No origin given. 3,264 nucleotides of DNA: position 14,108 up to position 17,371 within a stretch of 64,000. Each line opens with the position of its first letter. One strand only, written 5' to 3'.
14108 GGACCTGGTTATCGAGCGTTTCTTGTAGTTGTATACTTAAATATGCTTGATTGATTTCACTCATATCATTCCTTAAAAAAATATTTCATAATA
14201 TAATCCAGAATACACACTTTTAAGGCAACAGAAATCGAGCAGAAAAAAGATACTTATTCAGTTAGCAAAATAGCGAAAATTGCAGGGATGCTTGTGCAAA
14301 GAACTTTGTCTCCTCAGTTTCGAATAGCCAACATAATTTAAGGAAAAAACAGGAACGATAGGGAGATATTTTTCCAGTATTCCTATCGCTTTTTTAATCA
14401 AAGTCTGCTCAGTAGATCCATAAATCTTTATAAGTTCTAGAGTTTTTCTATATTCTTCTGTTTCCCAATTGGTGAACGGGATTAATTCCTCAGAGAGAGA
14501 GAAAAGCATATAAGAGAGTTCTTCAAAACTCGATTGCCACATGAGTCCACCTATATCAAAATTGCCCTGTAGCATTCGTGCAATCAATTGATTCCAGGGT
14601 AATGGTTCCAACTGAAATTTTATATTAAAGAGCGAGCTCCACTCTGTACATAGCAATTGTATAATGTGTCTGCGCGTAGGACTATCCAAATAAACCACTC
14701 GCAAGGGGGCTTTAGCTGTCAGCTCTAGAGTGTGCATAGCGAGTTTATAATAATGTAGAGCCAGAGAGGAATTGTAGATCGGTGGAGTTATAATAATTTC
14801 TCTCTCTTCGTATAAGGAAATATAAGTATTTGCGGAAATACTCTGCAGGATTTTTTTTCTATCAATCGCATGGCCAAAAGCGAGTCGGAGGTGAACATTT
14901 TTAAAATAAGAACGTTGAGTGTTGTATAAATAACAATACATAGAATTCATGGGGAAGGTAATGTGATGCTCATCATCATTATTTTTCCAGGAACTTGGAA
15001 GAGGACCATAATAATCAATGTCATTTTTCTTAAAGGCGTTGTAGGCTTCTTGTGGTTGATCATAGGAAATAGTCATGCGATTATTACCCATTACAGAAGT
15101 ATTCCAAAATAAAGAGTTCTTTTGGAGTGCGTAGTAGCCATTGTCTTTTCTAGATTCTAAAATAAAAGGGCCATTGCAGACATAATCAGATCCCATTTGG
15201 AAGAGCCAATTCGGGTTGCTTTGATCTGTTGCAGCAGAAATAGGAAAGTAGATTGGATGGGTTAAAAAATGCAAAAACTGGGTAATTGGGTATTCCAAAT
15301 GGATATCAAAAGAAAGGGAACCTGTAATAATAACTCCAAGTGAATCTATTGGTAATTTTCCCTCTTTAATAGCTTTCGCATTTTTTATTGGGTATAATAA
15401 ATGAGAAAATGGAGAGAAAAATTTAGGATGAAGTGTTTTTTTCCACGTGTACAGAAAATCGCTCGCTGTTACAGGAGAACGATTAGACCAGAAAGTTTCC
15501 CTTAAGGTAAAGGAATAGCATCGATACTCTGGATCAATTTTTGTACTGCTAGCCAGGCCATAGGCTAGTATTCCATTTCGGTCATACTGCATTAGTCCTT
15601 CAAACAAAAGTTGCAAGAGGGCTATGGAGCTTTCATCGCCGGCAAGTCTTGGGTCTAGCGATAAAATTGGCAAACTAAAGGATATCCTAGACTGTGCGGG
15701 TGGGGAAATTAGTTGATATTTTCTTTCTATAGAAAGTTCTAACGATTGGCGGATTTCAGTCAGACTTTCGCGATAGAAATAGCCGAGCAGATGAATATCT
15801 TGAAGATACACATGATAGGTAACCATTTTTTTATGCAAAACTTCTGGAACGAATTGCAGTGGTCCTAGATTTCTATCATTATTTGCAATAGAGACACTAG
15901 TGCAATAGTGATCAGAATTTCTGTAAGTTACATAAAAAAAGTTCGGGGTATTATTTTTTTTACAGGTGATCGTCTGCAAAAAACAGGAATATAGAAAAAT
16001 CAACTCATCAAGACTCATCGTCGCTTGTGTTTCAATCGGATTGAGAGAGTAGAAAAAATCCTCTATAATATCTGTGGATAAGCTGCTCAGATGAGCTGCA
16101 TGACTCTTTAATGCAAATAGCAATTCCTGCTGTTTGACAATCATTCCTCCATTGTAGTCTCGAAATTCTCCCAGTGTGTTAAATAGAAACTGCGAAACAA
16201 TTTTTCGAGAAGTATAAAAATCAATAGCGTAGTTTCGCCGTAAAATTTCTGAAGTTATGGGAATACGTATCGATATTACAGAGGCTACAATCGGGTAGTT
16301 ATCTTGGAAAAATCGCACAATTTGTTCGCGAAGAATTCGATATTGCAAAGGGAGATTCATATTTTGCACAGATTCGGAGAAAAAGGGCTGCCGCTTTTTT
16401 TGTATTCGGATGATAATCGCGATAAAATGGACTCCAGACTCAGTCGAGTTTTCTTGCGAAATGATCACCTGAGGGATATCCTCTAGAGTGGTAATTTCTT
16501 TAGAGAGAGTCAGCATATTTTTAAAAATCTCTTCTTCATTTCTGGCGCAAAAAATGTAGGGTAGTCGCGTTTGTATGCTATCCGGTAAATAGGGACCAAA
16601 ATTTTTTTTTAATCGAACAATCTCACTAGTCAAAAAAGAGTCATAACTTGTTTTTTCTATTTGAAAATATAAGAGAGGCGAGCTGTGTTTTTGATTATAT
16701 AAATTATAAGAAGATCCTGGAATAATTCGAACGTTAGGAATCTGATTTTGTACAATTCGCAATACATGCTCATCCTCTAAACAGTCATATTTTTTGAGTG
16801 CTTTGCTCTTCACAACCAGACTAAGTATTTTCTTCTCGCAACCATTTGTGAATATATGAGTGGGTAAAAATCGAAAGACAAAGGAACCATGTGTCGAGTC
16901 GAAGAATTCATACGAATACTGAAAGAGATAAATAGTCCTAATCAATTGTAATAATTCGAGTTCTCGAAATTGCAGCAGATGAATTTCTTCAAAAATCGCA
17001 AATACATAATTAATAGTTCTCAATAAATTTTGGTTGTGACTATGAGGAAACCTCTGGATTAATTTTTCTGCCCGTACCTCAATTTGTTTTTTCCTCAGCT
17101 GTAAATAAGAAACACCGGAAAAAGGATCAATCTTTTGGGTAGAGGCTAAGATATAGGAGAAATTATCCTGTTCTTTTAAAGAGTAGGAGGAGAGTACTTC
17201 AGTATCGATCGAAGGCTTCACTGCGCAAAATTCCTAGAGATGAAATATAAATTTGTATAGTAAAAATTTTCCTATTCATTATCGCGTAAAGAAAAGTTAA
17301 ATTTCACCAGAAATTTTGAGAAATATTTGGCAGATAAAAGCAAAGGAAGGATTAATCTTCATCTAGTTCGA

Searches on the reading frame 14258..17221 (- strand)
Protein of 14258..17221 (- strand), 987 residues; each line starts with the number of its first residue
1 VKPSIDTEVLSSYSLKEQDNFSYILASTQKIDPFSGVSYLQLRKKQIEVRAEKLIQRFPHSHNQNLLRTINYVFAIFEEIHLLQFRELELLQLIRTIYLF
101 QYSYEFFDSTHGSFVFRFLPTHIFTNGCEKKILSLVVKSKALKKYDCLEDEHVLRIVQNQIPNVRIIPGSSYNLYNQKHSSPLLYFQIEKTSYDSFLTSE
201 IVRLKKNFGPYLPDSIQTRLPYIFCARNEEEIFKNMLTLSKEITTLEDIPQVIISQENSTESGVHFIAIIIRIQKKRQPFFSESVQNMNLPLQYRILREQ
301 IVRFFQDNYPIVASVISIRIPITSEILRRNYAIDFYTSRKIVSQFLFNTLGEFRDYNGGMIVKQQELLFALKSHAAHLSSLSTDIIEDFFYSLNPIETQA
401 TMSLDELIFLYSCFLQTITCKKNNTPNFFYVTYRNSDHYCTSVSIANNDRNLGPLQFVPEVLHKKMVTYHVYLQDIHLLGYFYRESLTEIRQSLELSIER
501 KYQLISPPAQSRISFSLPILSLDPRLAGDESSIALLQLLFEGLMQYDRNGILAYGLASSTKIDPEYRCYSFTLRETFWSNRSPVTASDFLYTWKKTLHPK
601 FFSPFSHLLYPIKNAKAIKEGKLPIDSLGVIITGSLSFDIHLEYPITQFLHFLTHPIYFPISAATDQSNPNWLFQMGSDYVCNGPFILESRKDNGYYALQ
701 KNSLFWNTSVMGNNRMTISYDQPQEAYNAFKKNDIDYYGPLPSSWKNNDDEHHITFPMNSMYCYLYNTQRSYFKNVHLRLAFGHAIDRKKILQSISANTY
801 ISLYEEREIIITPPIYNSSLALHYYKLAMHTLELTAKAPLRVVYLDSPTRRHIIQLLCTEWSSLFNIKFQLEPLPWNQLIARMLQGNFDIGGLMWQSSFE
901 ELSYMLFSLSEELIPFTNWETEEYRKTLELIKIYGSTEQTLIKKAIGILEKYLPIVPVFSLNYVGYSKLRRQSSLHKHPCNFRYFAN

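Call 51: search_protein_families(library=pfam, proteins=[window:14258-17221:-], max_evalue=0.001)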
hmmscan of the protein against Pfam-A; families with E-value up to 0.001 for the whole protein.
window:14258-17221:- (987 aa): 1 family
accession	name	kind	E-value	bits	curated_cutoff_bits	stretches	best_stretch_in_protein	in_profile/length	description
PF00496.27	SBP_bac_5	-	5.1e-39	134.9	32.4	1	555-907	5-358/368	Bacterial extracellular solute-binding proteins, family 5 Middle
